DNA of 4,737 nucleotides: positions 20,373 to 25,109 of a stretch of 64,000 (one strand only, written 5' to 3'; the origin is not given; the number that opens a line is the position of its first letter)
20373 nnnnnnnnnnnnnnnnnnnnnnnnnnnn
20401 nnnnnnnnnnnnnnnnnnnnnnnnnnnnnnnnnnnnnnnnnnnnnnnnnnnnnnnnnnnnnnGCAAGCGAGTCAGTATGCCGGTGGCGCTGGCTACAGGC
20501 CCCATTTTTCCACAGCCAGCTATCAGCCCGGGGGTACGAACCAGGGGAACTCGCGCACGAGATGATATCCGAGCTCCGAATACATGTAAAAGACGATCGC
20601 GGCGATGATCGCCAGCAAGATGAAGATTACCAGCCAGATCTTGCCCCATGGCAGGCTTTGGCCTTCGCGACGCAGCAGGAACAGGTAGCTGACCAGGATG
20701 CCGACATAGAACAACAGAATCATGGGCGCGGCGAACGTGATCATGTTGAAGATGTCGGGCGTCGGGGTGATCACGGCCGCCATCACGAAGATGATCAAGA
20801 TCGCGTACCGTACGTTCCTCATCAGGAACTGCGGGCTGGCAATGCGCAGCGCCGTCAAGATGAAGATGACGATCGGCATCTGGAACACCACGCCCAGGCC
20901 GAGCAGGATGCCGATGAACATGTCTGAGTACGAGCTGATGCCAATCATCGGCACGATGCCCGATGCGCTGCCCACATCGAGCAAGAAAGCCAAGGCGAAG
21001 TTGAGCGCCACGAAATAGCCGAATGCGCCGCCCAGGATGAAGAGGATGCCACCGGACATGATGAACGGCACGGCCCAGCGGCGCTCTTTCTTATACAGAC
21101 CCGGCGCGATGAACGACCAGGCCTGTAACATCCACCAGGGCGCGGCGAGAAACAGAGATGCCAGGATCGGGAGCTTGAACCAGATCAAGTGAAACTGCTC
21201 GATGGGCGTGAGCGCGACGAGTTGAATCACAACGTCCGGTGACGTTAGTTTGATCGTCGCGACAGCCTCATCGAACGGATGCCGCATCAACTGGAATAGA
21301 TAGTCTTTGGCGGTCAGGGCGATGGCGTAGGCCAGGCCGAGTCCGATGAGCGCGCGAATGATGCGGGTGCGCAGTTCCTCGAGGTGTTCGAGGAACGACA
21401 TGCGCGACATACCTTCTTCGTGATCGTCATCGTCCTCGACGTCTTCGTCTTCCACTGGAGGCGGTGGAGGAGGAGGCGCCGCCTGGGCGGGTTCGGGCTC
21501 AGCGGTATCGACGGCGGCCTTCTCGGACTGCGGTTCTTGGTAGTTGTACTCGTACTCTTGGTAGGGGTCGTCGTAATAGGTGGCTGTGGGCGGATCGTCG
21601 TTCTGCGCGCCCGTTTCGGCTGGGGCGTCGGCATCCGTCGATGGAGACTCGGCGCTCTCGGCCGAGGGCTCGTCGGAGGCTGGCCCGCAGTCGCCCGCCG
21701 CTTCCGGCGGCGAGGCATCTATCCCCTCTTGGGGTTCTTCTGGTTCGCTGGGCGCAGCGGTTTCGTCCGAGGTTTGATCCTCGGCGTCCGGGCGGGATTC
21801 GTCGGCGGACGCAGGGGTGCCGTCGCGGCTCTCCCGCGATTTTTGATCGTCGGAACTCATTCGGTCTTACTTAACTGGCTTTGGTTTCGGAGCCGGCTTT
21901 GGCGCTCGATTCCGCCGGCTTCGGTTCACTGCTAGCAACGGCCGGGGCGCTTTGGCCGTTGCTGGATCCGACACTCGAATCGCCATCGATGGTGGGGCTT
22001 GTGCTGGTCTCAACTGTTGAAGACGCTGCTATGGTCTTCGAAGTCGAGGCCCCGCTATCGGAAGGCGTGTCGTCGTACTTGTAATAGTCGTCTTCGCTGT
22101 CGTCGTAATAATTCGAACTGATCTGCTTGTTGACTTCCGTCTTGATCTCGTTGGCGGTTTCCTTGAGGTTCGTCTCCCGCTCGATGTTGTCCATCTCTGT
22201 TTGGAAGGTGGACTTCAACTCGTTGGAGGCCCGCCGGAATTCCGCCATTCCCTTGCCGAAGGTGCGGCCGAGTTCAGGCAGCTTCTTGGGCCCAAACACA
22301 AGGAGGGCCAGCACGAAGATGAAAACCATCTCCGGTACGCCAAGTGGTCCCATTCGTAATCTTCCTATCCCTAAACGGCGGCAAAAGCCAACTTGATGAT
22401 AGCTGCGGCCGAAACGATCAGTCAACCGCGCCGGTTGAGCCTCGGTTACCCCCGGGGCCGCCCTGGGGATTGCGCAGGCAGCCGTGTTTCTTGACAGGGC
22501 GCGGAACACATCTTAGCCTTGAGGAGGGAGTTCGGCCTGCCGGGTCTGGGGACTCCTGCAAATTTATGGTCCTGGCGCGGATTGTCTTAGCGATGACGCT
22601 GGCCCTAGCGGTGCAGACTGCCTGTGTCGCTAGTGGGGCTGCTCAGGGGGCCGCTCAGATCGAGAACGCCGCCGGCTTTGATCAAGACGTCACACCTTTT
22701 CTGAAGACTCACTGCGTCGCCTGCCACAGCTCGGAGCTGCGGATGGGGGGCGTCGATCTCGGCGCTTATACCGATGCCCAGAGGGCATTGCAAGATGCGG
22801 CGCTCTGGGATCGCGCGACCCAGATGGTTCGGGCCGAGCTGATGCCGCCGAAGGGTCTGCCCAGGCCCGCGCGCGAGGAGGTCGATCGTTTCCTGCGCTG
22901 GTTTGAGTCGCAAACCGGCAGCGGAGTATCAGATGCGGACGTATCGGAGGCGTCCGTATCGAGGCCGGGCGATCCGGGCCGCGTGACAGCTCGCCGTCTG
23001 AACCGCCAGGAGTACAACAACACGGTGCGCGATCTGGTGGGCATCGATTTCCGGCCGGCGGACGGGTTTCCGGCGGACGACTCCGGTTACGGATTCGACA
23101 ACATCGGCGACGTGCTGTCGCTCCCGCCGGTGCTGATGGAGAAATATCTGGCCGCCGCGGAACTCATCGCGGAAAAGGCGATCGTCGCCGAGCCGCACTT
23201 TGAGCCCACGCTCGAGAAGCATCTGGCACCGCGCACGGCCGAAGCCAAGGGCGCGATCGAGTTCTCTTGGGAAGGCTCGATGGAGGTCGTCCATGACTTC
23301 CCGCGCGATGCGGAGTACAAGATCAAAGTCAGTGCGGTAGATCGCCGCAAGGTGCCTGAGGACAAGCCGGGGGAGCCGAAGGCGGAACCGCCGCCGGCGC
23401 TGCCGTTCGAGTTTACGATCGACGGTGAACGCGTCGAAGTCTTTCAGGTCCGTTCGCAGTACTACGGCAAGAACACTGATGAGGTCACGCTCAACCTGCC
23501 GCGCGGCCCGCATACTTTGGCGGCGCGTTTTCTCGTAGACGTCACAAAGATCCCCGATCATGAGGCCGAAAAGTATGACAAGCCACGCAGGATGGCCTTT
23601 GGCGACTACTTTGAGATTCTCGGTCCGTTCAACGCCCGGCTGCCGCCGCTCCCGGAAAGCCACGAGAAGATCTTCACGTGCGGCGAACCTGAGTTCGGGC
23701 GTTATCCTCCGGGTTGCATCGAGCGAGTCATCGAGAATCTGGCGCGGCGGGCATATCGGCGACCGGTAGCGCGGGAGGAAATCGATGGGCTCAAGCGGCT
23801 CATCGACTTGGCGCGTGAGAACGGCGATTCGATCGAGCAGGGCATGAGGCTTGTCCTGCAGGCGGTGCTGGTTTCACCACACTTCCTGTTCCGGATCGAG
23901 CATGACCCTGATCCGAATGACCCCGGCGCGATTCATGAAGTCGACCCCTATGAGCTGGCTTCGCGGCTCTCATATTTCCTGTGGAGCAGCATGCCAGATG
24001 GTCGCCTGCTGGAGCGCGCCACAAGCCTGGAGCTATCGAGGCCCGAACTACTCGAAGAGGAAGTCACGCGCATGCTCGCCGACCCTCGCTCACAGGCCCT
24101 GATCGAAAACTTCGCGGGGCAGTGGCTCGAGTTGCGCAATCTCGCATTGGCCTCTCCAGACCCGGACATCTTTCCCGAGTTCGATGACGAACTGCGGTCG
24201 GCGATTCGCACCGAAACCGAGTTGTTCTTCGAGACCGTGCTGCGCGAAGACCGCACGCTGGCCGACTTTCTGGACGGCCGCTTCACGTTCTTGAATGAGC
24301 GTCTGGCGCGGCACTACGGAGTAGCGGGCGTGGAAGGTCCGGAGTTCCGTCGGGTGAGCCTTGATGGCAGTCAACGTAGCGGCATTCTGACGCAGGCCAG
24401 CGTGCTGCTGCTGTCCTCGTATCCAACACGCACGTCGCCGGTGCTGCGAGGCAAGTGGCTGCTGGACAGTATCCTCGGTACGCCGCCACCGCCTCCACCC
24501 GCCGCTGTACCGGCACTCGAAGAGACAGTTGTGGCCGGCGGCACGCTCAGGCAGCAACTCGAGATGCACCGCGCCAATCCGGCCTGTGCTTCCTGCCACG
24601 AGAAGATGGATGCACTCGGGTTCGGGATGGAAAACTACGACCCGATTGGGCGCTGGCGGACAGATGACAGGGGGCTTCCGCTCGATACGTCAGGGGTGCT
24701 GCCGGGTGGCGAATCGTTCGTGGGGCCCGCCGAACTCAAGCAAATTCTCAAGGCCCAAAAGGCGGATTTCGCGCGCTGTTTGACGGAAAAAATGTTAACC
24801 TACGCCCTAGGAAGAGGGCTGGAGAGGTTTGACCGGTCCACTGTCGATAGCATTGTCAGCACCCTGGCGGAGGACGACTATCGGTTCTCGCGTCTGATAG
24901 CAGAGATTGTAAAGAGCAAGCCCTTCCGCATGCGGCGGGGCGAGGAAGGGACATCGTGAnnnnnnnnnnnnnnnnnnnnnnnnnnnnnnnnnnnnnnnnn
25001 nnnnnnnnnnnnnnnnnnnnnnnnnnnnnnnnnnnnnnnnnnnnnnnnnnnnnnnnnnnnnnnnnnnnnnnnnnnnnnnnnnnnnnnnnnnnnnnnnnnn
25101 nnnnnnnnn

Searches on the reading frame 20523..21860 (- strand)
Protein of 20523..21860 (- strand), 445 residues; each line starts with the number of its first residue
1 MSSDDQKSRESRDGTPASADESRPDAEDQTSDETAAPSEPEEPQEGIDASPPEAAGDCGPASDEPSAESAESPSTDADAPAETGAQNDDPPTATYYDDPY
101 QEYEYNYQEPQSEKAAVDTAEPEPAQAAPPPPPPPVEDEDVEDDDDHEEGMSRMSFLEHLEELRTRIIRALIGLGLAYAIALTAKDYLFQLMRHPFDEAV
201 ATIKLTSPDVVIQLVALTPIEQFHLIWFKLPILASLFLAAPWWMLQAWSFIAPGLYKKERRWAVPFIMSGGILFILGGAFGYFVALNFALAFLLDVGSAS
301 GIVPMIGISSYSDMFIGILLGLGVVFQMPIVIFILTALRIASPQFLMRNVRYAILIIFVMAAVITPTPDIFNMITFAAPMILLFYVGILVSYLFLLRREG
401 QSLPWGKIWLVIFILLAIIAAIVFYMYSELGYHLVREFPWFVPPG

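Call 54: search_protein_families(library=pfam, proteins=[window:20523-21860:-], max_evalue=0.00001)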
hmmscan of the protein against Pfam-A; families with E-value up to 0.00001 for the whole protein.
window:20523-21860:- (445 aa): 1 family
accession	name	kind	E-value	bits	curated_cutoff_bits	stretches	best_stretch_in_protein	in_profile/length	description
PF00902.23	TatC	-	1e-57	195.7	25.1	1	158-379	1-208/208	Sec-independent protein translocase protein (TatC)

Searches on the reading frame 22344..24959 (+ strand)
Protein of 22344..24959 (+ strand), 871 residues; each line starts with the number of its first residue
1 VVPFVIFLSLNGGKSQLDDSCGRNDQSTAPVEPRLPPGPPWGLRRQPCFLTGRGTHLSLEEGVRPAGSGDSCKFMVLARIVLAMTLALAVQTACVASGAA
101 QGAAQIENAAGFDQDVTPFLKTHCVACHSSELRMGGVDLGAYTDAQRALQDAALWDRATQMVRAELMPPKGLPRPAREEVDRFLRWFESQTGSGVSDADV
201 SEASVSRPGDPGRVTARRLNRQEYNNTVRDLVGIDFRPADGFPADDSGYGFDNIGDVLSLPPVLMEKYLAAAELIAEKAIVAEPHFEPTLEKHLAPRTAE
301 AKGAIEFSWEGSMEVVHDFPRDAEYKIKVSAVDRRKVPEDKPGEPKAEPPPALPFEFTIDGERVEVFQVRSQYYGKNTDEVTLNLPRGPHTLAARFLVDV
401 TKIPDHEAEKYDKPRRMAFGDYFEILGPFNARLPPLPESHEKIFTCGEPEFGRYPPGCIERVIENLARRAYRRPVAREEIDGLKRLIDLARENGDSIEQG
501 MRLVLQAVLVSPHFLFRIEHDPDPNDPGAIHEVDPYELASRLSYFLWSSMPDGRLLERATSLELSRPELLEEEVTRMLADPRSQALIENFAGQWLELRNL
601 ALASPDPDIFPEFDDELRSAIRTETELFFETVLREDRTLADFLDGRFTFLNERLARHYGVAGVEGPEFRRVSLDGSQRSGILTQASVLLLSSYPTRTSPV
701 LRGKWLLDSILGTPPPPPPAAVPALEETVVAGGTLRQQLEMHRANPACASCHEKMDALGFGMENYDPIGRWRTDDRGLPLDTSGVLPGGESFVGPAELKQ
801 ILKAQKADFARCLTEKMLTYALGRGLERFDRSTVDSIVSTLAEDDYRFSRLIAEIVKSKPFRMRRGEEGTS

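Call 54: search_protein_families(library=pfam, proteins=[window:22344-24959:+], max_evalue=0.00001)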
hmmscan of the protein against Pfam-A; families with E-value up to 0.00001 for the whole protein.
window:22344-24959:+ (871 aa): 5 families
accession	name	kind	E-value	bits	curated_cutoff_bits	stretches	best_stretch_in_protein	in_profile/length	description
PF07631.16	PSD4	-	3.6e-46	157.3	23.3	1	534-660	2-128/128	Protein of unknown function (DUF1592)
PF07627.16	PSCyt3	-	2.3e-35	121.3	27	1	678-775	1-98/98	Protein of unknown function (DUF1588)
PF07624.16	PSD2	-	9.6e-30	102.6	25.8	1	789-861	2-74/74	Protein of unknown function (DUF1585)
PF07626.16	PSD3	-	4.3e-29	101.2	23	1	217-280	1-64/65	Protein of unknown function (DUF1587)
PF07637.16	PSD5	-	1.5e-23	83.3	34.2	1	458-519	1-62/62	Protein of unknown function (DUF1595)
